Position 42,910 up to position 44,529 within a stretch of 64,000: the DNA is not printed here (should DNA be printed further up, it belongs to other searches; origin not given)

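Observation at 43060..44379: Compact octaheme cytochrome c (8 CxxCH in about 440 aa) with a signal peptide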

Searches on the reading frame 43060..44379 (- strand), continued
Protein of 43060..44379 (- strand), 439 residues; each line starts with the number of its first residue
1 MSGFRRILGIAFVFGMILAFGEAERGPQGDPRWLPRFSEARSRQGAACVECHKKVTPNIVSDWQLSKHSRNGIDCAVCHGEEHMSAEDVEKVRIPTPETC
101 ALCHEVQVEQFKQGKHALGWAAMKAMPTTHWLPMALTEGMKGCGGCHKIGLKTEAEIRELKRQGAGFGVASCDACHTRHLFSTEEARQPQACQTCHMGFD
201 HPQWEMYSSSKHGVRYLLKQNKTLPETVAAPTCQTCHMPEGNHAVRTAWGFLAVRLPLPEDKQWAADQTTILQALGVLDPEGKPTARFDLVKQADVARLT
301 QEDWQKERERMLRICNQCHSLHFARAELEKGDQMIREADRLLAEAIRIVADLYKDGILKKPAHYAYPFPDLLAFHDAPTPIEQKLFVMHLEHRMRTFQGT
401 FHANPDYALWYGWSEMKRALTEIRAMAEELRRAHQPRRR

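Call 47: list_cluster_members(proteins=[P0121, P0123, P0124, P0126, P0128, P0133, P0139, P0144, P0149, P0164])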
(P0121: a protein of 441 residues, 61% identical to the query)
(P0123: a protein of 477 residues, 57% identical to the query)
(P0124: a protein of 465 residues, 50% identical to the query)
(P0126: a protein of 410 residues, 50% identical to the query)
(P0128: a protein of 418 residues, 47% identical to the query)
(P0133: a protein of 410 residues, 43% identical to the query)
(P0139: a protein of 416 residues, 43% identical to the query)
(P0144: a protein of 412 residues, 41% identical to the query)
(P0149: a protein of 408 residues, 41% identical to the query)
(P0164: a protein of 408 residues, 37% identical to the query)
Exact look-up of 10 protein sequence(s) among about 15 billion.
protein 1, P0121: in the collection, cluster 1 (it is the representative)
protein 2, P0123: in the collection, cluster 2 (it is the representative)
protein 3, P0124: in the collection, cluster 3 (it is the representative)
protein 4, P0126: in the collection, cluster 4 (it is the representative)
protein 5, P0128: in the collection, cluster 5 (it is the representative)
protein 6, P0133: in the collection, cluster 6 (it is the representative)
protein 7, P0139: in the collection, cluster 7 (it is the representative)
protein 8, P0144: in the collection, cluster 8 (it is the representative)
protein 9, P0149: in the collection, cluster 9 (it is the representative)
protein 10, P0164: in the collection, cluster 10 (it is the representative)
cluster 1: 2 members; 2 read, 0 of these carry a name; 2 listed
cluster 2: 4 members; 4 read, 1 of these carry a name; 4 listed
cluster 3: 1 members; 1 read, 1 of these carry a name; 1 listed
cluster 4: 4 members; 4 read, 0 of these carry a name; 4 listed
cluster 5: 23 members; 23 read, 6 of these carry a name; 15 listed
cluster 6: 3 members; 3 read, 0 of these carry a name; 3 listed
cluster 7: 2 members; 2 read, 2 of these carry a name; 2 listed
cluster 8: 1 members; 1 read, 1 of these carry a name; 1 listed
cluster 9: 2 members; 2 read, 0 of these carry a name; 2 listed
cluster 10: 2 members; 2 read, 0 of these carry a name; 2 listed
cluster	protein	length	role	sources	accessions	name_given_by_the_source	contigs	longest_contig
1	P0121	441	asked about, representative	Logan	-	-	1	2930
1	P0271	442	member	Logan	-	-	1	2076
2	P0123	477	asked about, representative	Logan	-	-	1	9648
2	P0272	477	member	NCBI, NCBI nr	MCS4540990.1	MAG: cytochrome C [Euryarchaeota archaeon] | cytochrome C [Euryarchaeota archaeon]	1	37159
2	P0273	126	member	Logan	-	-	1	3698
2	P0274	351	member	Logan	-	-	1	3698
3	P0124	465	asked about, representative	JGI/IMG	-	hydroxylamine dehydrogenase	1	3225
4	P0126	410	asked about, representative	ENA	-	-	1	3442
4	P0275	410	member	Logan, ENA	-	-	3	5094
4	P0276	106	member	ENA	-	-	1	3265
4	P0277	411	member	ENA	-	-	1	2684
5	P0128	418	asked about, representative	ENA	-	-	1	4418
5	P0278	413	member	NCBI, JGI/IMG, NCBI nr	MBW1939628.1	MAG: cytochrome c3 family protein [Deltaproteobacteria bacterium] | cytochrome c3 family protein [Deltaproteobacteria bacterium]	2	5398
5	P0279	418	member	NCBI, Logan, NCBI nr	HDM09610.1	MAG TPA: cytochrome C [Desulfobacteraceae bacterium] | cytochrome C [Desulfobacteraceae bacterium]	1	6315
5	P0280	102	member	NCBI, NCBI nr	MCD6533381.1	MAG: cytochrome c3 family protein, partial [Deltaproteobacteria bacterium] | cytochrome c3 family protein [Candidatus Tharpella aukensis]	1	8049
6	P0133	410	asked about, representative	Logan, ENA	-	-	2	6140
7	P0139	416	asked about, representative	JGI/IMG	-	hydroxylamine dehydrogenase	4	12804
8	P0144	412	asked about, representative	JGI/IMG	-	hypothetical protein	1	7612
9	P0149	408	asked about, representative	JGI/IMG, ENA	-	-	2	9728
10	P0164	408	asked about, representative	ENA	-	-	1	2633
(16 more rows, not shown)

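Call 50: search_solved_structures(query=A2, max_evalue=0.01, show_alignments=5)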
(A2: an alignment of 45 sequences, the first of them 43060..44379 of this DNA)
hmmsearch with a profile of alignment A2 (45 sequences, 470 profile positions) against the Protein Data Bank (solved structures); distinct sequences matched with E-value up to 0.01: 49.
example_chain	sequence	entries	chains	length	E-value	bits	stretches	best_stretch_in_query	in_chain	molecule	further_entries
6h5l_A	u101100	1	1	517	7e-60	206.2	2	25-225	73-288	Similar to hydroxylamine oxidoreductase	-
4n4j_A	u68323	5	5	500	8.1e-59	202.7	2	27-228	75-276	hydroxylamine oxidoreductase | Similar to hydroxylamine oxidoreductase hao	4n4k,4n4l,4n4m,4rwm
6t5e_A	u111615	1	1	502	1.3e-56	195.4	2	27-229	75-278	Hydroxylamine oxidoreductase-like protein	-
4fas_A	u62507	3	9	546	4.3e-55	190.4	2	22-223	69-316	Hydroxylamine oxidoreductase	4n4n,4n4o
6m0p_A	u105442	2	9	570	5.7e-55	190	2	22-223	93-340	Aerobic hydroxylamine oxidoreductase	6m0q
1fgj_A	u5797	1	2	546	5.7e-55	190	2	22-223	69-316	HYDROXYLAMINE OXIDOREDUCTASE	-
6hif_G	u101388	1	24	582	1.5e-47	165.5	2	28-233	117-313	Hydrazine dehydrogenase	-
4qo5_A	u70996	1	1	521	1.3e-44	155.8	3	151-223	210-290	Hypothetical multiheme protein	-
6qvm_A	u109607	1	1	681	1.7e-10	43.4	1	20-90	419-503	Multiheme cytochrome cf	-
6i5b_A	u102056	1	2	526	3.4e-09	39.1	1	16-90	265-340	Uncharacterized protein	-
6r2q_A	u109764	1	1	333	9.1e-09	37.7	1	20-193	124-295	Cystathionine beta-synthase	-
1bvb_A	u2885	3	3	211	1.2e-06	30.7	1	81-161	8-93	CYTOCHROME C-554 | CYTOCHROME C554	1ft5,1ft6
6lod_A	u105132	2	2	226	1.9e-06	30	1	47-106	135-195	MULTIHEME_CYTC domain-containing protein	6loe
8k9e_A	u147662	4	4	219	2.2e-06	29.8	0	47-90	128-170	Cytochrome c7-like domain-containing protein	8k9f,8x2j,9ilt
4wjy_A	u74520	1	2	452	9.2e-06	27.8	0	45-91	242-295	Cytochrome c-552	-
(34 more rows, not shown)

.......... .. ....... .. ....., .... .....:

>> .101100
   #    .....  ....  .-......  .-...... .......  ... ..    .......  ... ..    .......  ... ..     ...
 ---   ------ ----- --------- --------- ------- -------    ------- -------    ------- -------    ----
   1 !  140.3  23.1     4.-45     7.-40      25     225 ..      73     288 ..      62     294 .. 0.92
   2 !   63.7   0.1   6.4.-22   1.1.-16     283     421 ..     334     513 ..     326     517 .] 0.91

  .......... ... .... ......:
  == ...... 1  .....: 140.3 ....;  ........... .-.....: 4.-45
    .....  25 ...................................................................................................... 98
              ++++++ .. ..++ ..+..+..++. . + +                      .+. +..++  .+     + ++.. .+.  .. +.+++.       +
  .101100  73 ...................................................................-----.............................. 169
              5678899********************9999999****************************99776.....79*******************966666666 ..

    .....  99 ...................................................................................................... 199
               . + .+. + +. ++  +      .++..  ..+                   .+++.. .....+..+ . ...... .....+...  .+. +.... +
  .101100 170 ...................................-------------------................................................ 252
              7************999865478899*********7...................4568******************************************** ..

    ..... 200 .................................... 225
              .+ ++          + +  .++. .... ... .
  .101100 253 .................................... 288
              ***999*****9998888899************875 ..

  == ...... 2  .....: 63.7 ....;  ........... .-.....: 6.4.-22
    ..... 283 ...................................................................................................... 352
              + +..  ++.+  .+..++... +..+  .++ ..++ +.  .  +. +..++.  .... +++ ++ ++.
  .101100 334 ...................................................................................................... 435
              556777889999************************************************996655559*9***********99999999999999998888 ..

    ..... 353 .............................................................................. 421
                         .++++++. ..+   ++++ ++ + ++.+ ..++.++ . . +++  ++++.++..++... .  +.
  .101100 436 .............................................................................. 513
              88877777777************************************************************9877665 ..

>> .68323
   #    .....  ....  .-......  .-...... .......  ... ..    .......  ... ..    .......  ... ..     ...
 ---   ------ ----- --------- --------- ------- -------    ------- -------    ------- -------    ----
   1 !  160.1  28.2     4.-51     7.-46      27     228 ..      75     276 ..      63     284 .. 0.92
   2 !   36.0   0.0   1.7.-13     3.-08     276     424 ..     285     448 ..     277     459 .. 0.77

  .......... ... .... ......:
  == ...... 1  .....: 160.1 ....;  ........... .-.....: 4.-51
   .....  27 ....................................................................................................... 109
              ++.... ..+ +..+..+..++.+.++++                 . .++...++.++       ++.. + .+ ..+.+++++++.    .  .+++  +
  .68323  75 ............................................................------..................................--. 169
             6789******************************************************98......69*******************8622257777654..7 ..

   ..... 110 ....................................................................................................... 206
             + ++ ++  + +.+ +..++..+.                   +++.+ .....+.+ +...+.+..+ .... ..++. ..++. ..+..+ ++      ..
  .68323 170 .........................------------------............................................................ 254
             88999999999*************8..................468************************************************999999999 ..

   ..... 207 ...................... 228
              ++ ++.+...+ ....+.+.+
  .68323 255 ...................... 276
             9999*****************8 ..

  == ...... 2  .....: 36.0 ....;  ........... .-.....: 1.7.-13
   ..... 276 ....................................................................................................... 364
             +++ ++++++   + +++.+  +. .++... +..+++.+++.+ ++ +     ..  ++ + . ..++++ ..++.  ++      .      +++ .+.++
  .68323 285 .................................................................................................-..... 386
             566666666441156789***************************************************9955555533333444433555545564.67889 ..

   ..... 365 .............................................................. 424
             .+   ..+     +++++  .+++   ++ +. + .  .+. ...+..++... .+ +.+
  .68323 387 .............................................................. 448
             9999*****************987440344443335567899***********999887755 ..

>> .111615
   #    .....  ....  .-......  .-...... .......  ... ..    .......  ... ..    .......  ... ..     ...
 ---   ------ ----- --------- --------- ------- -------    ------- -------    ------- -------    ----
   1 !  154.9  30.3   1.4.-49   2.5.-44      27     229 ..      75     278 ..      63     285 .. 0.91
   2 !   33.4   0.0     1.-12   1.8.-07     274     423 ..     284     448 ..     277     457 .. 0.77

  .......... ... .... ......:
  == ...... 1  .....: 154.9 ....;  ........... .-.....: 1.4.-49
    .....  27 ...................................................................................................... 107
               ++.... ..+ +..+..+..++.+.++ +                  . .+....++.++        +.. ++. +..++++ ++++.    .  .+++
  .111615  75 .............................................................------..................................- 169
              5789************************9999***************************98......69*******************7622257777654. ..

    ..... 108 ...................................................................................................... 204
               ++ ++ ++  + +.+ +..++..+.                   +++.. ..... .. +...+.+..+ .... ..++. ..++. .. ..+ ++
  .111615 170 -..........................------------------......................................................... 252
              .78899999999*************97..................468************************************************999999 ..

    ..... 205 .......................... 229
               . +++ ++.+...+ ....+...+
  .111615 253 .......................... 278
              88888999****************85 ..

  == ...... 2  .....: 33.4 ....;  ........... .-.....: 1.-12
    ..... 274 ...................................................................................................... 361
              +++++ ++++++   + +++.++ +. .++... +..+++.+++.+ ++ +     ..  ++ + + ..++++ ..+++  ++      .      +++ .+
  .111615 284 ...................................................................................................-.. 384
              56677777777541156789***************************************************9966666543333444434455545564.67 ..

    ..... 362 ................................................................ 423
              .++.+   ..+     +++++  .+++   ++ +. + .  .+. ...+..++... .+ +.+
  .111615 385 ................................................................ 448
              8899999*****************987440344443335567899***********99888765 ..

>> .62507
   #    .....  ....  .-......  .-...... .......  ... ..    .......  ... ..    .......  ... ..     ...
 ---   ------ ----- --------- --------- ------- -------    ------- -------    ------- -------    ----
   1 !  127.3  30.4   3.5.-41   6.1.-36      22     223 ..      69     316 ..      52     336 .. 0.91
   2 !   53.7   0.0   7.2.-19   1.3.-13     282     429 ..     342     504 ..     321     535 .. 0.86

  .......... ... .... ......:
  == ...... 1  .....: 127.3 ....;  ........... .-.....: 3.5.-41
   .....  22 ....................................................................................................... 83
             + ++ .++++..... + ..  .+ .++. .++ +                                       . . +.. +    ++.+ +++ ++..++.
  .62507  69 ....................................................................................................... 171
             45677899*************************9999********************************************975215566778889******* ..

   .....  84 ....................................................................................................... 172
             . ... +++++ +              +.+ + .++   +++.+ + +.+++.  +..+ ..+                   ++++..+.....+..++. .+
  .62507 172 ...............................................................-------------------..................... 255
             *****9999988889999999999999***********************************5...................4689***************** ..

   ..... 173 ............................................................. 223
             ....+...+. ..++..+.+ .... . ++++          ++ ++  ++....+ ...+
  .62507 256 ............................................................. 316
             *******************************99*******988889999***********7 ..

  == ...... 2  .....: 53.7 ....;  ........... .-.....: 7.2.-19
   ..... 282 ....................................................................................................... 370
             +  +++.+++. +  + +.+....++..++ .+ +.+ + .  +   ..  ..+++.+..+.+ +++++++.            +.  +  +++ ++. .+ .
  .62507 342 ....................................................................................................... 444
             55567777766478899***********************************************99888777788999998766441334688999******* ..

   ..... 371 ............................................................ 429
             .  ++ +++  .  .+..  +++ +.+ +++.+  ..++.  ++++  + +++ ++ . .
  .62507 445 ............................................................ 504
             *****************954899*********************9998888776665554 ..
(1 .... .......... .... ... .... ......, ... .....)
